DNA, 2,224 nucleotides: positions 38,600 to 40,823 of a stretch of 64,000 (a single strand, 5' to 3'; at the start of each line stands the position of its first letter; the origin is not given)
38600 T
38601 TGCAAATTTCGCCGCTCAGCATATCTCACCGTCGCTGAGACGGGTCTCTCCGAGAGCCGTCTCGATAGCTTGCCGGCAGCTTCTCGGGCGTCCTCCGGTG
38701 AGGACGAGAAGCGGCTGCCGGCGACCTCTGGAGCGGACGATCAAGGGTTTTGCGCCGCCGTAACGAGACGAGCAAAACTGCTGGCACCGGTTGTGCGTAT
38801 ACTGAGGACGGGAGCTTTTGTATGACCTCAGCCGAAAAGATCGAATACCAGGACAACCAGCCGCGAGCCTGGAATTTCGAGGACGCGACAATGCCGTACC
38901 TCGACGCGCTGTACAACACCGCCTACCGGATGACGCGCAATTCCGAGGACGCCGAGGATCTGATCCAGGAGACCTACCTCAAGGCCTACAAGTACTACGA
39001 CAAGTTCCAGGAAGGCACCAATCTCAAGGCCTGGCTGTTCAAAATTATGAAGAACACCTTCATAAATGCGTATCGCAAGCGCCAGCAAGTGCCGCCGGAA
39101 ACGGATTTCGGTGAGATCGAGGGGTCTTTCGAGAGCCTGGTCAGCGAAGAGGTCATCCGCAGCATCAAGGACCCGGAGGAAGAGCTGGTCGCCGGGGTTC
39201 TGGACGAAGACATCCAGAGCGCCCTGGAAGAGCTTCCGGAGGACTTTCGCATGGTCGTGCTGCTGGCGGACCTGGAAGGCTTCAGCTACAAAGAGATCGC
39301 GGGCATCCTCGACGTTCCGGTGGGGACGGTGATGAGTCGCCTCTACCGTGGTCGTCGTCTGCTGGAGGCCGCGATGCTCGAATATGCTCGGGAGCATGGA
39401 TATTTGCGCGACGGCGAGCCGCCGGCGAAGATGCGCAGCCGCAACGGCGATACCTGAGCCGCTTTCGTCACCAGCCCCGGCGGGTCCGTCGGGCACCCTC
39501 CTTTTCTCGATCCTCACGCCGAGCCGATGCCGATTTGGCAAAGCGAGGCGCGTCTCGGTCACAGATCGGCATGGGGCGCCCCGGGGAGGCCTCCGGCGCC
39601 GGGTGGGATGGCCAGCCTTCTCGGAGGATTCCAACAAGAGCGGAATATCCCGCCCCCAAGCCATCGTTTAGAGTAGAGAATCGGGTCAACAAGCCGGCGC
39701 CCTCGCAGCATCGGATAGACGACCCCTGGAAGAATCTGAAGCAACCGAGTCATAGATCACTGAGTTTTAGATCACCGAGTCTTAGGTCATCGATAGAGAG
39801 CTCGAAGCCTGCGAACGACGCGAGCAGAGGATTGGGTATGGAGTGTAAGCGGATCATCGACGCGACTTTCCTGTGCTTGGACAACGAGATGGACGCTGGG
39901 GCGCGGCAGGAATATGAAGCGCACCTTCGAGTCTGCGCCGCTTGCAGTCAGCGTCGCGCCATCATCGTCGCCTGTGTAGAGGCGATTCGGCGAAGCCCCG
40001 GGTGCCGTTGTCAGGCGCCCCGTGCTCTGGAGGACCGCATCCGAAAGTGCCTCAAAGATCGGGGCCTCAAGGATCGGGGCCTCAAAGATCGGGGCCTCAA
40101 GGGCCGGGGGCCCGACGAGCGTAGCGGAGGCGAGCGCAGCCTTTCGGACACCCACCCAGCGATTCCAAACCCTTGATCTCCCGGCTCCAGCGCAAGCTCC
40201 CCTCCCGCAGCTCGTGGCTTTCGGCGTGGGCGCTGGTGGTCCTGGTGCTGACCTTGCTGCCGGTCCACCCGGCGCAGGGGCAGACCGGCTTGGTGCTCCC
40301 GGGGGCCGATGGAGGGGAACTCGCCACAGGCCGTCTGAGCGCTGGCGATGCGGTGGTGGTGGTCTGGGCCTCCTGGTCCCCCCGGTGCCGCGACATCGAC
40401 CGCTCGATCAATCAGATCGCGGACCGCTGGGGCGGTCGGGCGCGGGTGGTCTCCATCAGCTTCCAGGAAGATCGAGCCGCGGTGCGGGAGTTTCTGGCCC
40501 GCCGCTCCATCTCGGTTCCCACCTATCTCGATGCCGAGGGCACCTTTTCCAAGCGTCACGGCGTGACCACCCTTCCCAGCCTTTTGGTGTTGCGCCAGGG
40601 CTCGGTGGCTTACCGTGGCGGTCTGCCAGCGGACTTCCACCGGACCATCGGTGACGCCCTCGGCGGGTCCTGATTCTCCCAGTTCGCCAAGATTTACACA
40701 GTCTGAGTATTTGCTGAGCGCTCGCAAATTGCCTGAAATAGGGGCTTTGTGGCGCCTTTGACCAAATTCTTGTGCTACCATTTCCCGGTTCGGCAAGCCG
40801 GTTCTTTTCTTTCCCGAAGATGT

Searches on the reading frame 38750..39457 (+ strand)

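Call 64: search_protein_families(library=pfam, proteins=[window:38750-39457:+], max_evalue=0.001)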
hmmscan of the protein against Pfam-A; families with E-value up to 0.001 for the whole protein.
window:38750-39457:+ (235 aa): 5 families
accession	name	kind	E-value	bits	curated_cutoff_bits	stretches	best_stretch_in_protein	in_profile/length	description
PF04542.20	Sigma70_r2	-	1.8e-19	69.7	24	1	50-112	5-69/71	Sigma-70 region 2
PF08281.18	Sigma70_r4_2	-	1.6e-18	66.5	25.7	1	153-205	2-54/54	Sigma-70, region 4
PF04545.22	Sigma70_r4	-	6e-09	35.7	24.1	1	158-203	1-46/50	Sigma-70, region 4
PF07638.17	Sigma70_ECF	-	0.0001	22.7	21.1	1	64-206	45-180/185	ECF sigma factor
PF22029.2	PhyR_sigma2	-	0.00018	21.9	27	1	60-100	14-54/55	Sigma2 domain of PhyR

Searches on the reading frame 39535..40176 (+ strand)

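Call 64: search_protein_families(library=pfam, proteins=[window:39535-40176:+], max_evalue=0.001)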
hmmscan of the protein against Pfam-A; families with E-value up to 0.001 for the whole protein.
window:39535-40176:+ (213 aa): 1 family
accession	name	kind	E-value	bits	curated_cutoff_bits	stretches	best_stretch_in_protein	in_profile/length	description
PF13490.11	zf-HC2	-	2.6e-05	24.7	22.2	1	104-137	1-34/35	Putative zinc-finger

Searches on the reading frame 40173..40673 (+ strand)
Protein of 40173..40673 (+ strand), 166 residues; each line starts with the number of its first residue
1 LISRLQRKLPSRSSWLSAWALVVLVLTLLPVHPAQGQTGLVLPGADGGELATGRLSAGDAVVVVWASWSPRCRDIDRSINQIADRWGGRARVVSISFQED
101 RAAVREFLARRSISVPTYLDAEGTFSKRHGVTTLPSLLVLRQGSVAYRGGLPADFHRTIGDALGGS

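Call 64: search_protein_families(library=pfam, proteins=[window:40173-40673:+], max_evalue=0.001)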
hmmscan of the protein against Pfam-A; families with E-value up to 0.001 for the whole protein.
window:40173-40673:+ (166 aa): 4 families
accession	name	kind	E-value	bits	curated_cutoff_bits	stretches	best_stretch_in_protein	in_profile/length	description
PF08534.16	Redoxin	-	6.7e-09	36.1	26.6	1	44-146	13-129/148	Redoxin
PF13905.12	Thioredoxin_8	-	1.1e-08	35.7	27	1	61-142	5-90/94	Thioredoxin-like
PF00578.27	AhpC-TSA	-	1.1e-06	29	26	1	42-145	10-121/124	AhpC/TSA family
PF13098.12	Thioredoxin_2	-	0.001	19.9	27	0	60-153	8-97/104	Thioredoxin-like domain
